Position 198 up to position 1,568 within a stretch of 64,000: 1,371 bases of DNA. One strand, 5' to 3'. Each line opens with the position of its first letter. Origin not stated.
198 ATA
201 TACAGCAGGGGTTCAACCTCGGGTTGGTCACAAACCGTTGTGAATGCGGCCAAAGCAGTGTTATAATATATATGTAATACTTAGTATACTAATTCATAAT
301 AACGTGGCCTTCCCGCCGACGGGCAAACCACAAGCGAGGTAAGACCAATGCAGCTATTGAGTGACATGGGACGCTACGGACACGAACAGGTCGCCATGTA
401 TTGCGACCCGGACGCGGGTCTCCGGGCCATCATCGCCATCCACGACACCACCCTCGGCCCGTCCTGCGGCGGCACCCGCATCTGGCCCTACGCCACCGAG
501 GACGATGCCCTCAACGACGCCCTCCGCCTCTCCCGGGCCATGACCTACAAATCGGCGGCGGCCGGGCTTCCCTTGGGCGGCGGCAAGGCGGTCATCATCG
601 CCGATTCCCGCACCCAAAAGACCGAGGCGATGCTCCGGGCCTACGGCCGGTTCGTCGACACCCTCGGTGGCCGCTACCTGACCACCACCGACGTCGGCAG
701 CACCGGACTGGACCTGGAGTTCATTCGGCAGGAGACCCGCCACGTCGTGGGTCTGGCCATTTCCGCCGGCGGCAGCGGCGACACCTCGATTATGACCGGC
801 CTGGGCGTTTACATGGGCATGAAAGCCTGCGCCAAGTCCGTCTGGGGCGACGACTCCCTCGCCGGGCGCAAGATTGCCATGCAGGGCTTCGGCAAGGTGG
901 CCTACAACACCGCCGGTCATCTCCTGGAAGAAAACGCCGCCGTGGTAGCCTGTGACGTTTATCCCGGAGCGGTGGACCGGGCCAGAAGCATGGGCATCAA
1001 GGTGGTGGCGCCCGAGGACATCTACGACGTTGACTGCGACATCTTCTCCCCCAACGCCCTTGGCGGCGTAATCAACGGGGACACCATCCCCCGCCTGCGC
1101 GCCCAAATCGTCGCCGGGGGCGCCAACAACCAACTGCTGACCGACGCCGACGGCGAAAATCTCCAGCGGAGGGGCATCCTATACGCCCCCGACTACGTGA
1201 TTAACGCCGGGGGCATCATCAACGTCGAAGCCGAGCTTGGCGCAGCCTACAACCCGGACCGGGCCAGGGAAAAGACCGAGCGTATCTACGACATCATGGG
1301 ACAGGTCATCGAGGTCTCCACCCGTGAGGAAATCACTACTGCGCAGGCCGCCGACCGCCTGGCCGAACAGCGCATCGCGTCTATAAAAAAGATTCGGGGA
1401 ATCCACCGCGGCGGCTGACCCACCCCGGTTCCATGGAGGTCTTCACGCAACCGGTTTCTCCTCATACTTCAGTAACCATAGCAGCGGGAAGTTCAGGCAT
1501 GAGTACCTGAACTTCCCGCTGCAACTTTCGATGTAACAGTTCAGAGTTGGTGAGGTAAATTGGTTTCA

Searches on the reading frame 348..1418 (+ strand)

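Call 81: search_protein_families(library=pfam, proteins=[window:348-1418:+], max_evalue=0.00001)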
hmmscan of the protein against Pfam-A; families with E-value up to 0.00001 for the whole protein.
window:348-1418:+ (356 aa): 2 families
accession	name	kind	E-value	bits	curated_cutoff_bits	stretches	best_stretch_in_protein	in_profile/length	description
PF02812.23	ELFV_dehydrog_N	-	2.2e-26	92.6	25.3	1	15-131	4-128/129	Glu/Leu/Phe/Val dehydrogenase, dimerisation domain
PF00208.27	ELFV_dehydrog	-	4.8e-24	85.8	23.4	2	216-351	98-241/241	Glutamate/Leucine/Phenylalanine/Valine dehydrogenase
